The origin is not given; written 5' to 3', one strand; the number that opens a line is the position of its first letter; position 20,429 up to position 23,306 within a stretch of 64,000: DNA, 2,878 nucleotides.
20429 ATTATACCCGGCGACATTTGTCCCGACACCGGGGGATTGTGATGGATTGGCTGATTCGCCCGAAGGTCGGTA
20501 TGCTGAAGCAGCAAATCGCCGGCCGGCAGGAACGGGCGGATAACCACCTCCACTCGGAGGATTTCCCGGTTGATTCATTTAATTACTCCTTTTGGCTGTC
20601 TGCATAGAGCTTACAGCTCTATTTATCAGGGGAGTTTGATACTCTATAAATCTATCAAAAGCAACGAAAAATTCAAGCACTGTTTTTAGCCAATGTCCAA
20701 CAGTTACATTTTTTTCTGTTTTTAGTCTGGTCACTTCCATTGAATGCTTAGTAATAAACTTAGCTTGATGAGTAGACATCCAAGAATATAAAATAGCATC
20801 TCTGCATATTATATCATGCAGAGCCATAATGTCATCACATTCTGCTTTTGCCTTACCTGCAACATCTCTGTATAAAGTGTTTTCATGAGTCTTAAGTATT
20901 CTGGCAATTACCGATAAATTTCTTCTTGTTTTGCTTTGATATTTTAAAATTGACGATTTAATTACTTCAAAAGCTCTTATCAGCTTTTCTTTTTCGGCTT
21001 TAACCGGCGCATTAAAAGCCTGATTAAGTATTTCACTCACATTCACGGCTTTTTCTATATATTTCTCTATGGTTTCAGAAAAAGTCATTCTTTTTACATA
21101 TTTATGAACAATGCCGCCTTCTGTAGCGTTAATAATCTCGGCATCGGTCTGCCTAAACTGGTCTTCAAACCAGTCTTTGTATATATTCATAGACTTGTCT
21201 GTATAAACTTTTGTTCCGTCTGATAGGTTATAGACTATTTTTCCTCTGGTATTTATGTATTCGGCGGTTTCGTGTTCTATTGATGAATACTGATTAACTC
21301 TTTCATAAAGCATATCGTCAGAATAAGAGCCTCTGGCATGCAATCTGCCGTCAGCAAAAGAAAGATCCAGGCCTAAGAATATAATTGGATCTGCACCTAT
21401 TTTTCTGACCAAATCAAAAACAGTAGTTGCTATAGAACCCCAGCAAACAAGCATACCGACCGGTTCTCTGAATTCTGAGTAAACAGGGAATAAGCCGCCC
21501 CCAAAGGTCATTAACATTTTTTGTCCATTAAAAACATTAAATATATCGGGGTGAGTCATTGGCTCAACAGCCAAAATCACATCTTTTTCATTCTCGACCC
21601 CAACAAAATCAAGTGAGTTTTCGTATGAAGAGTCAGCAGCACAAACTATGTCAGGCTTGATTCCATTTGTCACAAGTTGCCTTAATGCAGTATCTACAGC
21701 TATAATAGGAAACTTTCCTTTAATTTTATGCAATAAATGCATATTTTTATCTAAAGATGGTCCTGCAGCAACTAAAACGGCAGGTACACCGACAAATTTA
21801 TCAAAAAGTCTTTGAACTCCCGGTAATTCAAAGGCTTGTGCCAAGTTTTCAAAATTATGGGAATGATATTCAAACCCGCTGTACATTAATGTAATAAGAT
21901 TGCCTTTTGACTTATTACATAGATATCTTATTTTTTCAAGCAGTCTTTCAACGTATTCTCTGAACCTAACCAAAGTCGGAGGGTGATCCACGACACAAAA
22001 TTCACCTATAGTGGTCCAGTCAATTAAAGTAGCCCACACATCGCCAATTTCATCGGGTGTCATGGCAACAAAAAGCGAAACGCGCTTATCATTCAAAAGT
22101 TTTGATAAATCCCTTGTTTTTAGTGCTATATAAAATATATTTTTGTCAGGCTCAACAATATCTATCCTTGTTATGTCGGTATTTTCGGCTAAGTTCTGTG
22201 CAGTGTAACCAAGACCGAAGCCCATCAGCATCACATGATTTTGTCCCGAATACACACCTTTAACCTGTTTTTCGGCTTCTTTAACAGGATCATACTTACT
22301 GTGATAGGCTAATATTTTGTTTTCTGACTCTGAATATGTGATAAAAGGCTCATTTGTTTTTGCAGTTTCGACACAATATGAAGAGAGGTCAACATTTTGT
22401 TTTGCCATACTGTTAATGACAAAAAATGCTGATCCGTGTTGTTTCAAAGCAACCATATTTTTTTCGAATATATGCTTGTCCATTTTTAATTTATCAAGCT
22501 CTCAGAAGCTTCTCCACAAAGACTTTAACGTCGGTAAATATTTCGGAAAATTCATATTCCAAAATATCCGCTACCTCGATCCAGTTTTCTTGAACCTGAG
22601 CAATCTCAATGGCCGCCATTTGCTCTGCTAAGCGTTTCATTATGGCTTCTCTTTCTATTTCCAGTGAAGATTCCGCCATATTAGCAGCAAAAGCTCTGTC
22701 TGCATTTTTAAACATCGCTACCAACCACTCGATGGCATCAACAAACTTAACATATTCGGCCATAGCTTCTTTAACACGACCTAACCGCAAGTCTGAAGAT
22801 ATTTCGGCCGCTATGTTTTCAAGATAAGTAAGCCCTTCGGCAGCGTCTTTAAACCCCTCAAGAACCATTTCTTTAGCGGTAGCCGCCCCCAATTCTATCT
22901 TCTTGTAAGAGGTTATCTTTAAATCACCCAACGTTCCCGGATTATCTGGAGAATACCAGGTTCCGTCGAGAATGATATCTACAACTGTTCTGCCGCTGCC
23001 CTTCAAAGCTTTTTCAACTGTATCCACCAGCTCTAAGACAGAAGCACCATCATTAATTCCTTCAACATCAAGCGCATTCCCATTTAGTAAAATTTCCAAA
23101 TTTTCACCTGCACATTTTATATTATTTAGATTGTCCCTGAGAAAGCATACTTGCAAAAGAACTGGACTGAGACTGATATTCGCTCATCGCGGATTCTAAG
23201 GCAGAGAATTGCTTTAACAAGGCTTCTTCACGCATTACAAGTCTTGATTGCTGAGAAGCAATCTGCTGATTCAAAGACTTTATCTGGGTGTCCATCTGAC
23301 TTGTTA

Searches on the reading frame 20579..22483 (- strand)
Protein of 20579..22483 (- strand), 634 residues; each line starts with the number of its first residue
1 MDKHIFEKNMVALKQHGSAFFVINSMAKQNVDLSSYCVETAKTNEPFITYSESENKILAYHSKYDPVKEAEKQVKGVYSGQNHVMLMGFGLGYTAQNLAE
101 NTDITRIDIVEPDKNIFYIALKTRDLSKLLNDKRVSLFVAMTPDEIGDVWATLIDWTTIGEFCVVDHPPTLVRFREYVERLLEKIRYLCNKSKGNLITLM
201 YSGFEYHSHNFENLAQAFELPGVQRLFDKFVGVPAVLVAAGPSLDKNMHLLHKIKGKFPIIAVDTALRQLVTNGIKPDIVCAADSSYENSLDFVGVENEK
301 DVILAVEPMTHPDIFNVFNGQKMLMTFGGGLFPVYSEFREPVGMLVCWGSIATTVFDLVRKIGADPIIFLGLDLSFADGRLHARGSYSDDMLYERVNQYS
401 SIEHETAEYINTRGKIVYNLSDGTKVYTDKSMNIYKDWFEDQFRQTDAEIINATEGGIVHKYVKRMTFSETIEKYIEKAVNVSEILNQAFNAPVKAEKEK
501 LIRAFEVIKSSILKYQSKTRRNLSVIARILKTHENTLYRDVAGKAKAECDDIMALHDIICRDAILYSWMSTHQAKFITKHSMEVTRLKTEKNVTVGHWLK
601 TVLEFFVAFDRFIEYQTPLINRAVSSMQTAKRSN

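Call 3: search_protein_families(library=pfam, proteins=[window:20579-22483:-], max_evalue=1)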
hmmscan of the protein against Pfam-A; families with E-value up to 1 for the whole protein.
window:20579-22483:- (634 aa): 2 families
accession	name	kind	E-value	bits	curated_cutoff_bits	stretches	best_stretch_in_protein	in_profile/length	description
PF01973.23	MptE-like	-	3.7e-38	131.4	34.6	1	209-378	2-170/171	6-hydroxymethylpterin diphosphokinase MptE-like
PF20157.4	Maf_flag10_N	-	4e-09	36.7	23.5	1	16-132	43-163/228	Glycosyltransferase Maf N-terminal domain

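Call 4: search_protein_families(library=ncbifam, proteins=[window:20579-22483:-], max_evalue=1)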
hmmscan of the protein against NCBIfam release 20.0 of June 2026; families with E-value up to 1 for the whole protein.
window:20579-22483:- (634 aa): 2 families
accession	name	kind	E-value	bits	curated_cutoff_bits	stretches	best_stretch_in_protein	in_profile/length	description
NF050051.1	FlagModPseD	domain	5.7e-30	104.5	670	1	3-627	1-622/640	flagellin modification protein PseD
TIGR01378.1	thi_PPkinase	equivalog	0.064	12.7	76.4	1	238-296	4-61/206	thiamine diphosphokinase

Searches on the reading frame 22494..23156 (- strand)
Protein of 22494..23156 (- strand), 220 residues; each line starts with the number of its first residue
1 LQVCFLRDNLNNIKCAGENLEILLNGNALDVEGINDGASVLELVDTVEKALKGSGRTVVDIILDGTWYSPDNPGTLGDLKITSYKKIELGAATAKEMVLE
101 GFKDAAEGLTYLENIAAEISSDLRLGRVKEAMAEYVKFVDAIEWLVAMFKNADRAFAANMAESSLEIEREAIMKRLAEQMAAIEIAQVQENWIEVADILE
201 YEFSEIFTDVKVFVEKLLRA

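Call 3: search_protein_families(library=pfam, proteins=[window:22494-23156:-], max_evalue=1)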
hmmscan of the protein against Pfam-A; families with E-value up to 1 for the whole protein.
window:22494-23156:- (220 aa): 1 family
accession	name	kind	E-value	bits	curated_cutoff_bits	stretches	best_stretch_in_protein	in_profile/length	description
PF06628.17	Catalase-rel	-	0.11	13.2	30.1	0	166-195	20-49/65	Catalase-related immune-responsive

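Call 4: search_protein_families(library=ncbifam, proteins=[window:22494-23156:-], max_evalue=1)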
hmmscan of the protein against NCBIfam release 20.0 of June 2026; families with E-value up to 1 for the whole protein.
window:22494-23156:- (220 aa): 1 family
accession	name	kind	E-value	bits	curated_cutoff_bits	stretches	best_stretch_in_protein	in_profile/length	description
NF053587.1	SpmdActasePaiA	equivalog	0.033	14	250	1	93-178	15-104/172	spermidine/spermine N(1)-acetyltransferase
